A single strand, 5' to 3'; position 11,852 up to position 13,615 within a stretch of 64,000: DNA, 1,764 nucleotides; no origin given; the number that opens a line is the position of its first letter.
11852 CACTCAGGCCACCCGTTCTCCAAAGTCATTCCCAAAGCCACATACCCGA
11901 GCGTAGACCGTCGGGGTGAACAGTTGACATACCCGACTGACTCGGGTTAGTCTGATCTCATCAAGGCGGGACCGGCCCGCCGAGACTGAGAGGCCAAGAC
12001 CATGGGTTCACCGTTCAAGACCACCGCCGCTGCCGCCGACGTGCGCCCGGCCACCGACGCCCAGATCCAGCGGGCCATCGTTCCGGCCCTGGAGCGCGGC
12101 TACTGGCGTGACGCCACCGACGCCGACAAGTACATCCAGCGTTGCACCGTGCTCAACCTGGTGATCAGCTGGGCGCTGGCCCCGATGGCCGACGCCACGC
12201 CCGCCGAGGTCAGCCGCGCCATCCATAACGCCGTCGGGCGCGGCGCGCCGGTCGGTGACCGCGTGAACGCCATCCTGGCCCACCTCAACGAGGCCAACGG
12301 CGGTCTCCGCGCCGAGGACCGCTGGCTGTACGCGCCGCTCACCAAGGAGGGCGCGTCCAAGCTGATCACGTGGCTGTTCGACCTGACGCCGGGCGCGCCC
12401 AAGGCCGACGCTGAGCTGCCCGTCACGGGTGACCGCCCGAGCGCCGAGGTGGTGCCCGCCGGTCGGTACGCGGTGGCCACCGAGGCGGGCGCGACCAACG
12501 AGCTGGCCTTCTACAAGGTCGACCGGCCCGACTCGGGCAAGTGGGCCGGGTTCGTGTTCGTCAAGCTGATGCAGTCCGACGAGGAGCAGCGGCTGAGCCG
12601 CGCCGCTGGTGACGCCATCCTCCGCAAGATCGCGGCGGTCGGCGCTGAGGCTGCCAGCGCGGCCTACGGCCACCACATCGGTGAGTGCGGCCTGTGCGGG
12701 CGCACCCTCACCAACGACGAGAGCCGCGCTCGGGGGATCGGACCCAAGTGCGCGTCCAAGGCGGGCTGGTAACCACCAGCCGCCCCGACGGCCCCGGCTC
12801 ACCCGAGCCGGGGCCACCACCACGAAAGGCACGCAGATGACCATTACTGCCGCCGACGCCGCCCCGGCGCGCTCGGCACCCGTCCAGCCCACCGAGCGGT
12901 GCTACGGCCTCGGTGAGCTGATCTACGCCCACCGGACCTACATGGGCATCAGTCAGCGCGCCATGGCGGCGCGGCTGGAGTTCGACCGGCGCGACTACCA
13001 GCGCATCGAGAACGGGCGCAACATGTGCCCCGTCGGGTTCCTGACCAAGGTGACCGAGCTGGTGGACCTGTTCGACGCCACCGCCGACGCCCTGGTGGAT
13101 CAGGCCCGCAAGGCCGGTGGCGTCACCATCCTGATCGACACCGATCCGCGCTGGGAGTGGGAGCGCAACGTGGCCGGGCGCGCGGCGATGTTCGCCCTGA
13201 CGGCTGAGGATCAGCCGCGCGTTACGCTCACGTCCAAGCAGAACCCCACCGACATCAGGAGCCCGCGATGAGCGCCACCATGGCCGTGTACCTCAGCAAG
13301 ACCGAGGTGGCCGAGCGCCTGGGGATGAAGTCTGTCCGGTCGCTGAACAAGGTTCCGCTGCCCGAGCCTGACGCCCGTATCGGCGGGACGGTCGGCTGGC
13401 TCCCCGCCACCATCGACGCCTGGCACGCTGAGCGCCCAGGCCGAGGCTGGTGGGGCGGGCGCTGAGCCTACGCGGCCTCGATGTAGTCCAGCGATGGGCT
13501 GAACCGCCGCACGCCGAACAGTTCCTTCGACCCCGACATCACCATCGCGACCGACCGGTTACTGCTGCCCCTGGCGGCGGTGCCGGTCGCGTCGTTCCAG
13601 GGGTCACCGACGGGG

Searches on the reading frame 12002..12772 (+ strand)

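Call 45: search_protein_families(library=pfam, proteins=[window:12002-12772:+], max_evalue=0.01)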
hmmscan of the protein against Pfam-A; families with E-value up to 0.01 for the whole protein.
window:12002-12772:+ (256 aa): 1 family
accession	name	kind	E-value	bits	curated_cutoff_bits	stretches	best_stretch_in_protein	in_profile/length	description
PF19474.4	DUF6011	-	3.2e-14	52.6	26.6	1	220-254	2-36/37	Family of unknown function (DUF6011)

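Call 46: search_protein_families(library=phrogs, proteins=[window:12002-12772:+], max_evalue=0.001)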
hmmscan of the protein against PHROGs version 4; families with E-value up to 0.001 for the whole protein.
window:12002-12772:+ (256 aa): 6 families
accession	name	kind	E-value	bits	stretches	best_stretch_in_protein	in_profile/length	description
phrog_636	-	unknown function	1.6e-71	242.5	1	1-256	19-234/254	-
phrog_6032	-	unknown function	9.2e-16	59.4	1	148-253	154-273/296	-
phrog_4046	-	unknown function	1.1e-10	42.6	1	204-256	250-301/301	-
phrog_20259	-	unknown function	0.00022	22.1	1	224-253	107-136/140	-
phrog_12580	-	unknown function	0.00085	19.6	0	221-253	223-255/256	-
phrog_25989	-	unknown function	0.00086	20.5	0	228-251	4-27/70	-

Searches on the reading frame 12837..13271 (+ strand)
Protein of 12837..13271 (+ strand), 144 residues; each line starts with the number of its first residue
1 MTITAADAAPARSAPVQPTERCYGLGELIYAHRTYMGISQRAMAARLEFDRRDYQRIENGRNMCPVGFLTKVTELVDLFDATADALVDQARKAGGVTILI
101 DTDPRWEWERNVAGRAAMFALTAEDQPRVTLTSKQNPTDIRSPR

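Call 45: search_protein_families(library=pfam, proteins=[window:12837-13271:+], max_evalue=0.01)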
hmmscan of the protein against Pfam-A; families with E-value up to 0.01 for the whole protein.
window:12837-13271:+ (144 aa): 2 families
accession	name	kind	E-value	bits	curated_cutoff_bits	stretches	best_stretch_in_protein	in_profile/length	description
PF13560.12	HTH_31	-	8.6e-07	29.6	27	1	25-84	2-62/64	Helix-turn-helix domain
PF12844.13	HTH_19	-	0.00015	22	30.2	1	26-75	1-50/64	Helix-turn-helix domain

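Call 46: search_protein_families(library=phrogs, proteins=[window:12837-13271:+], max_evalue=0.001)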
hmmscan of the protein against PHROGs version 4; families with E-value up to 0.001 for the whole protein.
window:12837-13271:+ (144 aa): 2 families
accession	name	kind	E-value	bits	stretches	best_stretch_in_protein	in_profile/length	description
phrog_955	-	DNA, RNA and nucleotide metabolism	1.8e-53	181.1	1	2-141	2-140/142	HTH DNA binding protein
phrog_9908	-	DNA, RNA and nucleotide metabolism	0.00019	21.7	1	16-93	5-83/282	DNA binding protein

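Call 64: search_solved_structures(query=window:12837-13271:+, max_evalue=1)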
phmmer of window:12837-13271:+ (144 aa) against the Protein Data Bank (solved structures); distinct sequences matched with E-value up to 1: 5.
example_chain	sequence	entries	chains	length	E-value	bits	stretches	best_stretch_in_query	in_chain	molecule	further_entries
8tac_A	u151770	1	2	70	0.0045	20.4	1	23-76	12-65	DBP48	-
1sq8_A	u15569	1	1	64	0.035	17.6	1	25-71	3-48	dh434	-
1iv2_A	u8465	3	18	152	0.13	15.7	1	53-120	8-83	2-C-methyl-D-erythritol 2,4-cyclodiphosphate synthase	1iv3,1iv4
3oic_A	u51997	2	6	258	0.15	15.5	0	66-121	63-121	Enoyl-[acyl-carrier-protein] reductase [NADPH]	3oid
1iv1_A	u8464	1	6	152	0.21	15.1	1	53-113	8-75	2-C-methyl-D-erythritol 2,4-cyclodiphosphate synthase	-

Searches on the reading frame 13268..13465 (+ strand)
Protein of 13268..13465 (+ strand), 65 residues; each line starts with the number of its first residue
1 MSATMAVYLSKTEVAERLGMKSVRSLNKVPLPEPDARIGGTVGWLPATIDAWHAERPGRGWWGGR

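Call 45: search_protein_families(library=pfam, proteins=[window:13268-13465:+], max_evalue=0.01)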
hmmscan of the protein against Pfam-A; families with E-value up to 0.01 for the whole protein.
window:13268-13465:+ (65 aa): 0 families

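Call 46: search_protein_families(library=phrogs, proteins=[window:13268-13465:+], max_evalue=0.001)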
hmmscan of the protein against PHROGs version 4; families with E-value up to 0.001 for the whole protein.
window:13268-13465:+ (65 aa): 1 family
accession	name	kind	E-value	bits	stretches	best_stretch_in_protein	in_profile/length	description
phrog_597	-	DNA, RNA and nucleotide metabolism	8.8e-28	98.7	1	1-65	105-173/200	DNA binding protein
